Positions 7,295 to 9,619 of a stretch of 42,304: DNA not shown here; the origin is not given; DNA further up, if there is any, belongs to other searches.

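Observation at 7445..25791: Seven-gene, all-secreted envelope operon: candidate undescribed surface-protein export/anchoring system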

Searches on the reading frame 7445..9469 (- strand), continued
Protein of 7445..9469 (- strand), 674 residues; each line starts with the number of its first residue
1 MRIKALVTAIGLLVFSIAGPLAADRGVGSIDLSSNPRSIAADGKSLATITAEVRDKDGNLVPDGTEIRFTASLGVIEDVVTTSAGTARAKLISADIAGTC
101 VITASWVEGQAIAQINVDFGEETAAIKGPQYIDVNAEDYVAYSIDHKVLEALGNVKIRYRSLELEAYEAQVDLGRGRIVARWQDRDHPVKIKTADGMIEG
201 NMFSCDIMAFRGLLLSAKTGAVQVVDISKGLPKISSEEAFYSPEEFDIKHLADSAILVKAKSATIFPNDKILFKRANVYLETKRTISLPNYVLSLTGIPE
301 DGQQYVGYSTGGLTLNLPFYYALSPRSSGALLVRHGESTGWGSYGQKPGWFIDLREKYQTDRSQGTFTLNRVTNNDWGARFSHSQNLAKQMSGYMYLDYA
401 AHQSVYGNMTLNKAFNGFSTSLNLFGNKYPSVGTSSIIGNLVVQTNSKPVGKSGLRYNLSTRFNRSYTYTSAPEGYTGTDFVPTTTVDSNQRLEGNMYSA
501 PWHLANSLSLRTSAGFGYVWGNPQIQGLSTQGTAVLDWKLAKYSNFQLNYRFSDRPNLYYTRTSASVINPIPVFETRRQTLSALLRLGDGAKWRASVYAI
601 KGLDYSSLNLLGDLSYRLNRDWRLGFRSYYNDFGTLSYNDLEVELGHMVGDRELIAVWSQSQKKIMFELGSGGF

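Call 36: search_solved_structures(query=A1, max_evalue=10)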
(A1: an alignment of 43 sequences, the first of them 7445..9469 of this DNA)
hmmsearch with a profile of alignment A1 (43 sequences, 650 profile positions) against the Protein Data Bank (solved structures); distinct sequences matched with E-value up to 10: 19.
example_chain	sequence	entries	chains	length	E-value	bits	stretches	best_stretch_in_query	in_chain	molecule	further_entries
1cwv_A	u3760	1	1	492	2e-11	46.5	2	32-143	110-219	INVASIN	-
5n40_A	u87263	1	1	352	1.7e-07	33.5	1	32-113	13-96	Putative invasin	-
7omm_A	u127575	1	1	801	3.3e-06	29.3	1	150-332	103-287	LPS-assembly protein LptD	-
7cwd_A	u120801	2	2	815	4.4e-06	28.9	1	22-64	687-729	beta-glalactosidase | beta-galactosidase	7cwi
9bey_A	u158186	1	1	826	3e-05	26.1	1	19-65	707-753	GH2 beta-galactosidase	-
5ldy_A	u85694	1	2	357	3.6e-05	25.8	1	32-113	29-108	Ig domain protein group 1 domain protein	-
5t98_A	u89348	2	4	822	4.2e-05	25.6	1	23-65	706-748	Glycoside Hydrolase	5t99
6qub_A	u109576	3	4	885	0.00015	23.8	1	22-66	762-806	Beta-galactosidase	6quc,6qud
6qub_B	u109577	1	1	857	0.00015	23.8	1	22-66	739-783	Beta-galactosidase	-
5dmy_A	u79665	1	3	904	0.00043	22.3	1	22-66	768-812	Beta-galactosidase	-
4ypj_A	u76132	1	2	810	0.00059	21.8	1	21-71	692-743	Beta galactosidase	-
4cuc_A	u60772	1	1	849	0.0049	18.8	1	22-64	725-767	BETA-GALACTOSIDASE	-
4cu6_A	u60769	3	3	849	0.0049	18.8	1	22-64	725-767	BETA-GALACTOSIDASE | GLYCOSIDE HYDROLASE 2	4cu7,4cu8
8q2h_A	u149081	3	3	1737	0.0084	18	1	21-73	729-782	beta-galactosidase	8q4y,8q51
8h1r_A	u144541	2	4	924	0.015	17.2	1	134-343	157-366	LPS-assembly protein LptD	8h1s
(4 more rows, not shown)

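Call 38: find_encoding_contigs(protein=P0101, flank=10000, max_places=2)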
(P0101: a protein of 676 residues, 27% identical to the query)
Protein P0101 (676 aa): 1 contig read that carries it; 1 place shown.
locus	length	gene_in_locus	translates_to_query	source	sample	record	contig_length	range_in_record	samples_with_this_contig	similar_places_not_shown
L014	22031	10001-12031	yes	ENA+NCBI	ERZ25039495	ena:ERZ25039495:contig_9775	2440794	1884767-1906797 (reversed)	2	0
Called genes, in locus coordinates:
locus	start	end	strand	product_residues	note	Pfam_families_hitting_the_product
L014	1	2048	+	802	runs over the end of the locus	PF04565:RNA_pol_Rpb2_3 (weak), PF00562:RNA_pol_Rpb2_6, PF00623:RNA_pol_Rpb1_2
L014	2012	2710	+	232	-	-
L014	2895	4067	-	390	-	PF00392:GntR, PF00532:Peripla_BP_1, PF13407:Peripla_BP_4, PF13377:Peripla_BP_3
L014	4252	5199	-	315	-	PF00294:PfkB, PF01256:Carb_kinase (weak), PF08543:Phos_pyr_kin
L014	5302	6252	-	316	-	PF01116:F_bP_aldolase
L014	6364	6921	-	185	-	PF02482:Ribosomal_S30AE, PF16321:Ribosom_S30AE_C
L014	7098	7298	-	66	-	-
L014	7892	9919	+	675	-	PF02369:Big_1, PF09134:Invasin_D3 (weak)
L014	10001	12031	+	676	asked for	PF09134:Invasin_D3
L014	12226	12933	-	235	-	PF00950:ABC-3, PF01032:FecCD (weak)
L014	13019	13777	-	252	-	PF00005:ABC_tran, PF02463:SMC_N (faint), PF13401:AAA_22 (faint), PF13304:AAA_21 (weak)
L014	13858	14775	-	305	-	PF01297:ZnuA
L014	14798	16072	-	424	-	-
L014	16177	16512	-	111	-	-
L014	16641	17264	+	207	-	PF03713:DUF305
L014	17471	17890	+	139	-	PF01402:RHH_1, PF08753:NikR_C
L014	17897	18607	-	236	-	PF00005:ABC_tran, PF13304:AAA_21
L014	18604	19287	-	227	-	PF02361:CbiQ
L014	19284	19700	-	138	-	PF02663:FmdE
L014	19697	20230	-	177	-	PF12822:ECF_trnsprt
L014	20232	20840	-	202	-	PF07963:N_methyl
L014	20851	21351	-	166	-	-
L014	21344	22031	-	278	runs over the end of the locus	-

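Call 39: find_encoding_contigs(protein=P0092, flank=10000, max_places=2)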
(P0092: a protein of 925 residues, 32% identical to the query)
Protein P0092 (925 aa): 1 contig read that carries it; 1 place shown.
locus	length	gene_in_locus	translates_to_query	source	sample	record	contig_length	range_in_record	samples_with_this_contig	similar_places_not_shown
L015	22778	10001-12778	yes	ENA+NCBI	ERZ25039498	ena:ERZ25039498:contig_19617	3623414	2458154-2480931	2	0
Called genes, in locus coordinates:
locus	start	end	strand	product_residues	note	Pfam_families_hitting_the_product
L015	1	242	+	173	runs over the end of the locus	-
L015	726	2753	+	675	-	-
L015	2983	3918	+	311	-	-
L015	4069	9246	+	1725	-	PF00703:Glyco_hydro_2, PF02836:Glyco_hydro_2_C (weak)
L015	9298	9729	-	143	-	PF20587:DUF6789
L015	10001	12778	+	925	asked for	PF09134:Invasin_D3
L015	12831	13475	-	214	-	PF06283:ThuA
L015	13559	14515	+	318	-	PF05544:Pro_racemase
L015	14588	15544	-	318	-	PF05235:CHAD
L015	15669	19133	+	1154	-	PF00515:TPR_1 (faint), PF07719:TPR_2 (faint), PF13414:TPR_11 (faint), PF13428:TPR_14 (faint), PF14559:TPR_19 (faint), PF23914:TPR_CcmH_CycH (faint), PF13517:FG-GAP_3, PF07593:UnbV_ASPIC (weak)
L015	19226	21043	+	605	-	PF01839:FG-GAP (faint), PF13517:FG-GAP_3, PF07593:UnbV_ASPIC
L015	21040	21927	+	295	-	PF03116:NQR2_RnfD_RnfE (weak)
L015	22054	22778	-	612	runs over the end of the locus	PF00953:Glycos_transf_4, PF13727:CoA_binding_3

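Call 47: search_protein_families(library=ncbifam, alignment_id=A1, max_evalue=1)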
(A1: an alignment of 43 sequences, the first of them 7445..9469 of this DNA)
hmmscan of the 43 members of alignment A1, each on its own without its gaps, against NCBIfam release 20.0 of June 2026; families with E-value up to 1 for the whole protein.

A. member 1, window:7445-9469:- (674 aa): 1 family
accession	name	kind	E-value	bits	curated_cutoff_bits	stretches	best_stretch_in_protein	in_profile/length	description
NF041463.1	GalB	equivalog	0.0012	16.7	900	1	30-86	772-827/869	beta-galactosidase GalB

B. families by the number of members that match (of 43 scanned): 25 families
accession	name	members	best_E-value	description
NF041463.1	GalB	13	0.0012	beta-galactosidase GalB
NF041462.1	GalA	7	0.011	beta-galactosidase GalA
NF033627.3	intimin_all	4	0.00014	intimin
TIGR03002.1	outer_YhbN_LptA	3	0.00023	lipopolysaccharide transport periplasmic protein LptA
NF040978.1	Ve_IatC_Nterm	3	0.0024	inverse autotransporter adhesin IatC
NF052580.1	Str24CoAsynCasG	3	0.033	steroid-24-oyl-CoA synthetase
NF033639.1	intimin_alpha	2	0.0019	intimin type alpha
TIGR04409.1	LptC_YrbK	2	0.0037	LPS export ABC transporter periplasmic protein LptC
NF009204.0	PRK12552.1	2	0.024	ATP-dependent Clp protease proteolytic subunit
NF041619.1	T2SS_N_SYNERG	2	0.055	type II secretion system protein GspN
NF007018.1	PRK09483.1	1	0.014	UvrY/SirA/GacA family response regulator transcription factor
NF011686.0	PRK15106.1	1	0.015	nucleoside-specific channel-forming protein Tsx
NF003294.0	PRK04290.1-3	1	0.032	30S ribosomal protein S6e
NF005932.1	PRK07956.1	1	0.046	NAD-dependent DNA ligase LigA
NF041639.1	YicS_fam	1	0.069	YicS family protein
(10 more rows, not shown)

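Call 50: find_encoding_contigs(protein=P0076, flank=10000, max_places=1)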
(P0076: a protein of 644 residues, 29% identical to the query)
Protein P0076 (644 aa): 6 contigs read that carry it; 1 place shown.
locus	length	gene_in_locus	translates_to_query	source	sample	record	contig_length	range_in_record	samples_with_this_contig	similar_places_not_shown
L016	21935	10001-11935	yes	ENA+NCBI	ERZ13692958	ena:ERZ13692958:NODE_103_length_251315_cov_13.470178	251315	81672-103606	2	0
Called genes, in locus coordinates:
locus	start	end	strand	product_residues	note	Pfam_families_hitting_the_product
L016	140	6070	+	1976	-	PF13860:FlgD_ig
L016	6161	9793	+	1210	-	PF00041:fn3 (faint), PF25833:Fn3_SaeA_3rd (weak)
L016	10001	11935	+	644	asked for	PF09134:Invasin_D3, PF02369:Big_1 (weak)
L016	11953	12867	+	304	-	-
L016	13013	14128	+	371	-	PF13480:Acetyltransf_6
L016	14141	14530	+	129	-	-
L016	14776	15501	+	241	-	PF01435:Peptidase_M48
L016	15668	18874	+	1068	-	PF00873:ACR_tran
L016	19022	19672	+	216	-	PF01726:LexA_DNA_bind, PF12802:MarR_2 (weak), PF13412:HTH_24 (faint), PF00717:Peptidase_S24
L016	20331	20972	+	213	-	PF04542:Sigma70_r2, PF08281:Sigma70_r4_2, PF04545:Sigma70_r4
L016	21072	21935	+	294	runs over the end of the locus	PF13490:zf-HC2 (weak)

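Call 59: search_protein_families(library=pfam, proteins=[L016:6161-9793:+, L016:140-6070:+, L016:11953-12867:+], max_evalue=0.1)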
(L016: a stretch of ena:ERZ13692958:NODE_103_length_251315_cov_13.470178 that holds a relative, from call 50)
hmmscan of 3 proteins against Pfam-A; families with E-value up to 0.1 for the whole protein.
L016:6161-9793:+ (1210 aa): 6 families
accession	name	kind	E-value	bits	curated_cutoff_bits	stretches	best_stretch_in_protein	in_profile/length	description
PF00041.27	fn3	-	1.4e-34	118.6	25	5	454-570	1-81/84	Fibronectin type III domain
PF16383.10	DUF4992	-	5e-05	23.5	29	1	588-658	59-127/183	Domain of unknown function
PF25523.1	Ig_RIMBP2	-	5.8e-05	23.5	27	1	773-821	2-49/105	RIMBP2-like, immunoglobulin-like domain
PF24489.1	Ig_J_second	-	0.00021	21.7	27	0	613-659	33-82/105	Tip attachment protein J second Ig-like domain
PF25788.1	Ig_Rha78A_N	-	0.0011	19.7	27.4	0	702-767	33-98/105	Rha78A-like, N-terminal immunoglobulin domain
PF16794.11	fn3_4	-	0.0045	17.3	27.1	0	588-667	12-101/103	Fibronectin-III type domain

L016:140-6070:+ (1976 aa): 5 families
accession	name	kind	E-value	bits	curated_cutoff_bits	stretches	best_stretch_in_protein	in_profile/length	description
PF13860.13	FlgD_ig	-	3.6e-08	33.7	27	1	1895-1960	12-77/79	FlgD Ig-like domain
PF00630.25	Filamin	-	0.0035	18.6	26.9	0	1469-1515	39-83/93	Filamin/ABP280 repeat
PF02924.19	HDPD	-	0.045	14.3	29.1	0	1908-1966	24-80/116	Bacteriophage lambda head decoration protein D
PF11141.13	DUF2914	-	0.049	13.8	23.6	0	1732-1750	33-53/62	Protein of unknown function (DUF2914)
PF23727.1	Beta-prop_FAM234A_B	-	0.075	12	26.4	0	754-807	104-155/467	FAM234A/B beta-propeller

L016:11953-12867:+ (304 aa): 5 families
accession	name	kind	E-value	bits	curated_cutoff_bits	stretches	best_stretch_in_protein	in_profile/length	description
PF03349.22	Toluene_X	-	0.00013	21.1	29.7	1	40-77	24-60/421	Outer membrane protein transport protein (OMPP1/FadL/TodX)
PF18990.6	DUF5723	-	0.0037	17.4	26.8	1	137-174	198-236/376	Family of unknown function (DUF5723)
PF13729.12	TraF_2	-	0.0038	16.9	25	1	144-208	188-241/264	F plasmid transfer operon, TraF, protein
PF03687.19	UPF0164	-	0.0091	15.3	21.4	1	33-73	46-85/325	Uncharacterised protein family (UPF0164)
PF20841.2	NtrZ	-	0.011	16.5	27.7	0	156-172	31-47/78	NtrZ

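Call 62: search_solved_structures(query=A1, max_evalue=0.05, show_alignments=3)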
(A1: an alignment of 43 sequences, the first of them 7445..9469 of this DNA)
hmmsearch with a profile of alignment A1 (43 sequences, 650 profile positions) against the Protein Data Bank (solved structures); distinct sequences matched with E-value up to 0.05: 15.
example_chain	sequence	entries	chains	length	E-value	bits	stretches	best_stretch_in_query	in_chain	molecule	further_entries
1cwv_A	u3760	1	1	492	2e-11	46.5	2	32-143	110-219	INVASIN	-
5n40_A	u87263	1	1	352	1.7e-07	33.5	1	32-113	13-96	Putative invasin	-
7omm_A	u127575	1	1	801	3.3e-06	29.3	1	150-332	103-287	LPS-assembly protein LptD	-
7cwd_A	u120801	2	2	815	4.4e-06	28.9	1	22-64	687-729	beta-glalactosidase | beta-galactosidase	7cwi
9bey_A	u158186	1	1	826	3e-05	26.1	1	19-65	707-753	GH2 beta-galactosidase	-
5ldy_A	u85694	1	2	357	3.6e-05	25.8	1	32-113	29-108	Ig domain protein group 1 domain protein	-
5t98_A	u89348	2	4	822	4.2e-05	25.6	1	23-65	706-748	Glycoside Hydrolase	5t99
6qub_A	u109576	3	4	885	0.00015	23.8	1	22-66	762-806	Beta-galactosidase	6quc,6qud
6qub_B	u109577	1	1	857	0.00015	23.8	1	22-66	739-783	Beta-galactosidase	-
5dmy_A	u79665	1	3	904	0.00043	22.3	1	22-66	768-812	Beta-galactosidase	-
4ypj_A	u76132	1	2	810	0.00059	21.8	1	21-71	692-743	Beta galactosidase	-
4cuc_A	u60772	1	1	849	0.0049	18.8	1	22-64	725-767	BETA-GALACTOSIDASE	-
4cu6_A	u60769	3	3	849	0.0049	18.8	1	22-64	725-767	BETA-GALACTOSIDASE | GLYCOSIDE HYDROLASE 2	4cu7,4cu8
8q2h_A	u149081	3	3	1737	0.0084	18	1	21-73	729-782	beta-galactosidase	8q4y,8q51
8h1r_A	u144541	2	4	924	0.015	17.2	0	134-343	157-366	LPS-assembly protein LptD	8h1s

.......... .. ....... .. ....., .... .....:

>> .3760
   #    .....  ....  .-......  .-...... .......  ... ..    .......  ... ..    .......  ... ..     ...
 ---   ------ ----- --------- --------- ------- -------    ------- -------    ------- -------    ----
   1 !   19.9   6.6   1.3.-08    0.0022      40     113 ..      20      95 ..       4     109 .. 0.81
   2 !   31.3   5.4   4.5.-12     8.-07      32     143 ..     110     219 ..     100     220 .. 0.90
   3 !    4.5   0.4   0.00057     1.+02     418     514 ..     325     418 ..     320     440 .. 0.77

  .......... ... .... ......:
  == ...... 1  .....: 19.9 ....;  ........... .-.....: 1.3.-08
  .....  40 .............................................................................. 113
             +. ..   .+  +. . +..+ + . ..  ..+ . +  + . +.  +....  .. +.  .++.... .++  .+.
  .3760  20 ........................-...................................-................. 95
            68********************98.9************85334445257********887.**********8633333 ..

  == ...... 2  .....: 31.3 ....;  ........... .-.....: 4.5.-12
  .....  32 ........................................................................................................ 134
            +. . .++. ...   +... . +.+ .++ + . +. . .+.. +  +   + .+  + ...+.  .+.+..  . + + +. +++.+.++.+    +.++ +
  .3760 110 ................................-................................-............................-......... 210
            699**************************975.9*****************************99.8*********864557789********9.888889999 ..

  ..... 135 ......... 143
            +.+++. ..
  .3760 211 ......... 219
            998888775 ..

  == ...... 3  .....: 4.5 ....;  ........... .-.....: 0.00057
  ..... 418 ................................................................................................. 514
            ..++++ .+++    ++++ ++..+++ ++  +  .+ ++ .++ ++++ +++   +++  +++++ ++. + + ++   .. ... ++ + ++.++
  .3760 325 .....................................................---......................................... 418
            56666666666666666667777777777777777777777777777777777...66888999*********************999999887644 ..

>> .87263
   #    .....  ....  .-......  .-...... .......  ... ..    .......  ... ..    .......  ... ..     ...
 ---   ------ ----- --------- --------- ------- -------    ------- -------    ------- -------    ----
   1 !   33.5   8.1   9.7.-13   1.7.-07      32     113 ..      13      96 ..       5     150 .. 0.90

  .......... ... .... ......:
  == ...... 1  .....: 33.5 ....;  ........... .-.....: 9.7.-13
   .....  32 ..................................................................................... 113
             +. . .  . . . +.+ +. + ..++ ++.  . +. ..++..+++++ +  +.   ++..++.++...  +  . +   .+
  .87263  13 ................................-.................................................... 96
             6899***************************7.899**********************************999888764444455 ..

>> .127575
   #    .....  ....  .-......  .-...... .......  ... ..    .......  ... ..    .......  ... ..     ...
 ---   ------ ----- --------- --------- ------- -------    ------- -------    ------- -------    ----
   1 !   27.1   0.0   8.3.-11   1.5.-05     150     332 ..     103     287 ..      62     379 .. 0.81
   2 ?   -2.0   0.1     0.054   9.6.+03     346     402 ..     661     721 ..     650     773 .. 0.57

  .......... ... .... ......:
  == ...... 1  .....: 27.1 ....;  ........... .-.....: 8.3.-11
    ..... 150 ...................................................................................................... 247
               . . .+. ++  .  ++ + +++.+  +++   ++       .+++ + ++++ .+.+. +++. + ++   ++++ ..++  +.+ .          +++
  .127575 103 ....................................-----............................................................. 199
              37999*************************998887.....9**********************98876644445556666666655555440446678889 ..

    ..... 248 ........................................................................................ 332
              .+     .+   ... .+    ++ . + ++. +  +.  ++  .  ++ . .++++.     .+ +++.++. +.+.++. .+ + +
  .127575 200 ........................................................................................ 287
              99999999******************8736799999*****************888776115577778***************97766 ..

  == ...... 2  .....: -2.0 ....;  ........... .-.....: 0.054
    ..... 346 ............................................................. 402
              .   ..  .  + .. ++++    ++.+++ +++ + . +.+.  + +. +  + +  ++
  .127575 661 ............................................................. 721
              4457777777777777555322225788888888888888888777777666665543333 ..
